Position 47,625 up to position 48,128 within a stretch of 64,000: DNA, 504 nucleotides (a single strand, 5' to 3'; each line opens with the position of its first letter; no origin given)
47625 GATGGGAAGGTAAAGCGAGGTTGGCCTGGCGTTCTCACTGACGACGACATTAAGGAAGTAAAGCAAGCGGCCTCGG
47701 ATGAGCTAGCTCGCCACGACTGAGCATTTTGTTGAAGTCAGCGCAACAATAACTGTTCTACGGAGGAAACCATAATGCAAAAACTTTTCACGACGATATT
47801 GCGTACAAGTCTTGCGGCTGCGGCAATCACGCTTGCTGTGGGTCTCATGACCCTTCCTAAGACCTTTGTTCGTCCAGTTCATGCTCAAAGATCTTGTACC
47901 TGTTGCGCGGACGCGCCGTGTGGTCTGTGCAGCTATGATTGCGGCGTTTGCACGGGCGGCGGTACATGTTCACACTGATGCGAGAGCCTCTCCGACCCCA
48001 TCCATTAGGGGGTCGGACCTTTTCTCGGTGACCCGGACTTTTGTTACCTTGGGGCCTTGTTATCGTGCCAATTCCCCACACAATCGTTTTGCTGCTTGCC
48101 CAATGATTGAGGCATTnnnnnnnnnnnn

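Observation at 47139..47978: Two-gene unit: membrane-anchored CxxC thioredoxin-fold protein plus a secreted 30-aa, 8-cysteine peptide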

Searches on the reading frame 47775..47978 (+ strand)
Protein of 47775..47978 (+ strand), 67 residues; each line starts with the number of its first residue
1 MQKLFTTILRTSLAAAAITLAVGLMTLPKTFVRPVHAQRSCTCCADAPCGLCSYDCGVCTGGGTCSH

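Call 3: search_protein_families(library=pfam, proteins=[window:47775-47978:+], max_evalue=1)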
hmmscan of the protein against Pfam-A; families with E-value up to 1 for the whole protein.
window:47775-47978:+ (67 aa): 0 families

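Call 4: search_protein_families(library=ncbifam, proteins=[window:47775-47978:+], max_evalue=1)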
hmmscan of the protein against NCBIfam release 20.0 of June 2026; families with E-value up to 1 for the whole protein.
window:47775-47978:+ (67 aa): 0 families

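Call 6: find_homologous_proteins(query=window:47775-47975:+, max_evalue=10)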
Query window:47775-47975:+ (67 aa): 1 proteins with E <= 10 among 1 candidates.
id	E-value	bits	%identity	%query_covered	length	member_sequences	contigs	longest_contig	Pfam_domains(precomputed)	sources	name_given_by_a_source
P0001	1.1e-36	141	99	100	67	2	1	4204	-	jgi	-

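Call 28: find_homologous_proteins(query=A2, max_evalue=10)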
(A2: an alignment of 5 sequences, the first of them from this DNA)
Query A2 (5 sequences) (67 aa, profile of the alignment): 4 proteins with E <= 10 among 713 candidates.
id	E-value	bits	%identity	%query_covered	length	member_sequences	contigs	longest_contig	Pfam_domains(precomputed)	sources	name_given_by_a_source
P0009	7.8e-28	114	39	100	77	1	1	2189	-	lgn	-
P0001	1.9e-26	110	99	100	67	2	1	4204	-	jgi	-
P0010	4.1e-25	105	41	88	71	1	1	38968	-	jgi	jgi:hypothetical protein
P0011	1.4e-23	100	51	100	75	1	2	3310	-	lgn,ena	-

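Call 30: find_encoding_contigs(protein=P0011, flank=5000, max_places=4)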
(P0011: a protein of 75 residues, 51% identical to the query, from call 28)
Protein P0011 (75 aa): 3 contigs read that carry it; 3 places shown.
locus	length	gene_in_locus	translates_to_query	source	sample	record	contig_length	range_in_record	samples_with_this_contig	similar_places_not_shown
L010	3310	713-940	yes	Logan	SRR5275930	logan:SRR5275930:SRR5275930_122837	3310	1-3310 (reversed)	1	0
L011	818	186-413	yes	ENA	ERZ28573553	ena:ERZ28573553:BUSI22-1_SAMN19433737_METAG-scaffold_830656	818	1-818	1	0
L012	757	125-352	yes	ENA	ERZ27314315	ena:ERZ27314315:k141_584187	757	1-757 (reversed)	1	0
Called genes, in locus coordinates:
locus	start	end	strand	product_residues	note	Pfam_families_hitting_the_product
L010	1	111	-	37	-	?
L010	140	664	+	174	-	-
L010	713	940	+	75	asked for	-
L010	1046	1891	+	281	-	PF12543:DUF3738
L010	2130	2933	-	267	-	PF12543:DUF3738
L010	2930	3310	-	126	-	?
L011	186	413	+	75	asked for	-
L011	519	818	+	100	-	?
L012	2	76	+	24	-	?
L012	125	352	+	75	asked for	-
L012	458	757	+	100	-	?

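Call 31: find_encoding_contigs(protein=P0001, flank=5000, max_places=4)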
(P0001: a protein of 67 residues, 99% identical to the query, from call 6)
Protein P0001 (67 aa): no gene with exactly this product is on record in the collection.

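Call 51: search_protein_representatives(alignment_id=A3)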
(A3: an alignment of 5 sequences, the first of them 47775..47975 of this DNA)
Query: 5 sequences, 68 profile positions. Proteins with E-value up to 0.001 (for the whole library): 11; up to 1e-10: 4; up to 1e-30: 1. The best 11 are listed.
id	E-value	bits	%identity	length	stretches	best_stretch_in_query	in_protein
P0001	2.2e-32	127.1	-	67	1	1-68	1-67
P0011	3.8e-28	113.6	-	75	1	1-68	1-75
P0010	1.2e-24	102.4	-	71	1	2-68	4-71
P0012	6.6e-11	58.3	-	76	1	3-66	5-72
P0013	3.0e-10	56.2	-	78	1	1-63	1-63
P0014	6.2e-07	45.6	-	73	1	1-67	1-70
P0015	7.6e-06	42.1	-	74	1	10-68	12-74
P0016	1.3e-05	41.3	-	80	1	1-67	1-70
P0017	1.8e-04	37.7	-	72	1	1-64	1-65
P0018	2.2e-04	37.4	-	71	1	1-67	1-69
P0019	6.6e-04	35.9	-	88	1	1-66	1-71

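Call 53: find_encoding_contigs(protein=P0012, flank=5000, max_places=3)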
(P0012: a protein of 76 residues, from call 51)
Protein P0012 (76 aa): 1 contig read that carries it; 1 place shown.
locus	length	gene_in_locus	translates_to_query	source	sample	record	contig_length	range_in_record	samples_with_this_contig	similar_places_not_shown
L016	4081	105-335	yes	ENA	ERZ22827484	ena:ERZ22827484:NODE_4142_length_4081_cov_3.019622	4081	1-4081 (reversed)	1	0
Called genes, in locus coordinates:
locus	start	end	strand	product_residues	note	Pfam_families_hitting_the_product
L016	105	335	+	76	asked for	-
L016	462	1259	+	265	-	PF12543:DUF3738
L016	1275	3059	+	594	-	PF00534:Glycos_transf_1, PF13692:Glyco_trans_1_4, PF20706:GT4-conflict (weak)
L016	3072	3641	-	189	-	-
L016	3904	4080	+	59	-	?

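Call 54: find_encoding_contigs(protein=P0013, flank=5000, max_places=3)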
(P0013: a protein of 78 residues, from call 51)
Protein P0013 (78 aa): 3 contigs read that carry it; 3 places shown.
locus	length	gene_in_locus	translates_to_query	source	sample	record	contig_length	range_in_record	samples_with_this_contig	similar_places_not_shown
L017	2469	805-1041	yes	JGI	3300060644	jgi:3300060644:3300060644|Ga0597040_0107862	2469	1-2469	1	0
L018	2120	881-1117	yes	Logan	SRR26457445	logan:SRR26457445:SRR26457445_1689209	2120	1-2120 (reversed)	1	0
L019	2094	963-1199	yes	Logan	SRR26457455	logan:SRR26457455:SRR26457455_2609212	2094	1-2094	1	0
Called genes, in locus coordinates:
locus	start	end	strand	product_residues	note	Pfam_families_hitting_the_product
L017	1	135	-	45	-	?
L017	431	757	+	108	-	-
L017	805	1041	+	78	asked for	-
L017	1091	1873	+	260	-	PF12543:DUF3738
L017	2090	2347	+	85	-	-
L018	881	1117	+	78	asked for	-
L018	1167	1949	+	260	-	PF12543:DUF3738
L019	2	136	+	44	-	?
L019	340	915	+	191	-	-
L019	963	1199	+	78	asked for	-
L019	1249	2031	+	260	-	PF12543:DUF3738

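Call 56: find_encoding_contigs(protein=P0017, flank=5000, max_places=3)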
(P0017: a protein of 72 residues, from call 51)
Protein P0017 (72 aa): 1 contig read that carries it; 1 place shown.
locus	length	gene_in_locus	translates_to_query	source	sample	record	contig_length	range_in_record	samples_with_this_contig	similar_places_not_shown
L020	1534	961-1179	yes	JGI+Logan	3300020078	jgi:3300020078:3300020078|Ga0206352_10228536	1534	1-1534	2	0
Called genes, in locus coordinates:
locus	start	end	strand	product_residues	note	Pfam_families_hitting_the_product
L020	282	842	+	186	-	-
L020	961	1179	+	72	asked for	-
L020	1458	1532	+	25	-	?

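Call 57: find_encoding_contigs(protein=P0019, flank=5000, max_places=3)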
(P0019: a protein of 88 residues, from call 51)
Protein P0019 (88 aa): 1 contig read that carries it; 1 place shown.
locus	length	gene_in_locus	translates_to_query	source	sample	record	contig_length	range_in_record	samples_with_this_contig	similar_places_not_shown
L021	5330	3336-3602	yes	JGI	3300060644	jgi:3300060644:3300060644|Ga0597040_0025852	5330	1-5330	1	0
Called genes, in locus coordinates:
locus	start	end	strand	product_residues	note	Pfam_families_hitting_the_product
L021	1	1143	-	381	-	?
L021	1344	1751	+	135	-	-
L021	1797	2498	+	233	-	PF00578:AhpC-TSA, PF08534:Redoxin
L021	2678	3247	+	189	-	-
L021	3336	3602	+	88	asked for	-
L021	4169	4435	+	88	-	PF01527:HTH_Tnp_1, PF13518:HTH_28 (weak)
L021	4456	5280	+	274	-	PF13276:HTH_21, PF00665:rve, PF13683:rve_3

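Call 64: search_solved_structures(query=A5, max_evalue=10, show_alignments=3)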
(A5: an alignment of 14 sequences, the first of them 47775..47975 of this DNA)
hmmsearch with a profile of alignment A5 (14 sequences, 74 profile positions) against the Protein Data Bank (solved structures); distinct sequences matched with E-value up to 10: 21.
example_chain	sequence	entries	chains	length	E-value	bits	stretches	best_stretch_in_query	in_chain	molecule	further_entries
7ul2_R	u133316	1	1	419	0.56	13.8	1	3-38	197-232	Neurotensin receptor 1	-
6up7_R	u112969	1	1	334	0.63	13.6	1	3-38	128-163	Neurotensin receptor type 1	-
6pwc_R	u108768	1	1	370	0.79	13.3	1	3-38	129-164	Neurotensin receptor type 1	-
8jpb_R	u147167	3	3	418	1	12.9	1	3-38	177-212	Neurotensin receptor type 1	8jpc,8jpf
20zc_R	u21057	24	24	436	1.1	12.9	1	3-38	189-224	Neurotensin receptor type 1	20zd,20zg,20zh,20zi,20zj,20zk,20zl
6os9_R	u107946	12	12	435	1.3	12.6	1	3-38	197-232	Neurotensin receptor type 1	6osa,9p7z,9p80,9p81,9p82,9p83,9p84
9p85_R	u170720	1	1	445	1.6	12.3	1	3-38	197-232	Neurotensin receptor type 1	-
4grv_A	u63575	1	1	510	1.8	12.2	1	3-39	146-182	Neurotensin receptor type 1, lysozyme chimera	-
4xes_A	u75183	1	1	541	2.1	11.9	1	3-39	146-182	Neurotensin receptor type 1, Endolysin chimera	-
4xee_A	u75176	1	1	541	2.1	11.9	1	3-39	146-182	Neurotensin receptor type 1, Endolysin chimera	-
4buo_A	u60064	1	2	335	2.1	11.9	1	3-36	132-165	NEUROTENSIN RECEPTOR TYPE 1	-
7l0p_C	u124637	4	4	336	2.1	11.9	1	3-36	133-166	Neurotensin receptor type 1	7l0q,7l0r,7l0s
4bv0_A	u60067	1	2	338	2.2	11.9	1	2-36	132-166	NEUROTENSIN RECEPTOR TYPE 1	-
8zyt_R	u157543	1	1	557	2.9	11.5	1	3-38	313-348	Soluble cytochrome b562,Neurotensin receptor type 1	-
8zyu_R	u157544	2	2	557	2.9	11.5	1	3-38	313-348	Soluble cytochrome b562,Neurotensin receptor type 1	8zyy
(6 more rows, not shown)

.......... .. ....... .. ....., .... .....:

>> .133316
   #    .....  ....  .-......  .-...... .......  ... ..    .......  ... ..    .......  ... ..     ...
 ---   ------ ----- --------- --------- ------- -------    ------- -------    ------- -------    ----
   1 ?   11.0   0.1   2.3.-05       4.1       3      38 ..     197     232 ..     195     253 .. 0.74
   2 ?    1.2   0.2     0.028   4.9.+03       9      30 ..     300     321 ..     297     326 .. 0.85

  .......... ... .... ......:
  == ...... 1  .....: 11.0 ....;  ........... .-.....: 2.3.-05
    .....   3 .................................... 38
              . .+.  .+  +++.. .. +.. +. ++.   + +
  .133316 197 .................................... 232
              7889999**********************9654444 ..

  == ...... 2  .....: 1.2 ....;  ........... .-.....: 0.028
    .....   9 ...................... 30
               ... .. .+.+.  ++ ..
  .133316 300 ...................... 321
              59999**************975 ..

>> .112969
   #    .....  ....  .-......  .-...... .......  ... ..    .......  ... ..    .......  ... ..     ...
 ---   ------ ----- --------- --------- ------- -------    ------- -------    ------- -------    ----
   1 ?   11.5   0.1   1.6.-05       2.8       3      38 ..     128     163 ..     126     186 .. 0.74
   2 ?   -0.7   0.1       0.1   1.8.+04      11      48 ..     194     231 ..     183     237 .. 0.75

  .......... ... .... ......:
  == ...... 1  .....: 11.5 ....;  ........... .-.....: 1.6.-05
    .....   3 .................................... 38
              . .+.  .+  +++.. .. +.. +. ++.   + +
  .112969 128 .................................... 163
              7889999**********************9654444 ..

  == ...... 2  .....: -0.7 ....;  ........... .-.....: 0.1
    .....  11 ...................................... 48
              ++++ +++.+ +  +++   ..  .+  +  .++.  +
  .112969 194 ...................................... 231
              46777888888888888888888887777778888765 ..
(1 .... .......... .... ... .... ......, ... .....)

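Call 65: search_protein_families(library=pfam, alignment_id=A5, max_evalue=1)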
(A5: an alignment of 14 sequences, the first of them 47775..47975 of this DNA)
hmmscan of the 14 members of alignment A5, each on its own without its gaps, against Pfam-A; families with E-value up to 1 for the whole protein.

A. member 1, window:47775-47975:+ (67 aa): 0 families

B. families by the number of members that match (of 14 scanned): 0 families

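Call 66: search_protein_families(library=ncbifam, alignment_id=A5, max_evalue=1)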
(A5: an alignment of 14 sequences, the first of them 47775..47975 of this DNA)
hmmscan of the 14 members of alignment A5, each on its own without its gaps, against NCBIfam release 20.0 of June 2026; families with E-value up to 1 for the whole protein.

A. member 1, window:47775-47975:+ (67 aa): 0 families

B. families by the number of members that match (of 14 scanned): 4 families
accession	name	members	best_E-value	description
NF040970.1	memb_ExtQ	1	0.032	selenite/tellurite reduction operon b-type cytochrome membrane protein ExtQ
TIGR00895.1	2A0115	1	0.1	aromatic acid/H+ symport family MFS transporter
TIGR02507.1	MtrF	1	0.15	tetrahydromethanopterin S-methyltransferase subunit F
TIGR04450.1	Gpos_C8_like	1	0.39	putative immunity/bacteriocin fusion bifunctional protein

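Call 82: search_protein_families(library=pfam, proteins=[L011:519-818:+], max_evalue=0.001)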
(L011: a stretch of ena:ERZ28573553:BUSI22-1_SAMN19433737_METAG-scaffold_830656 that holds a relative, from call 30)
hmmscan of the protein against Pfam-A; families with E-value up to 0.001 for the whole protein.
L011:519-818:+ (100 aa): 0 families
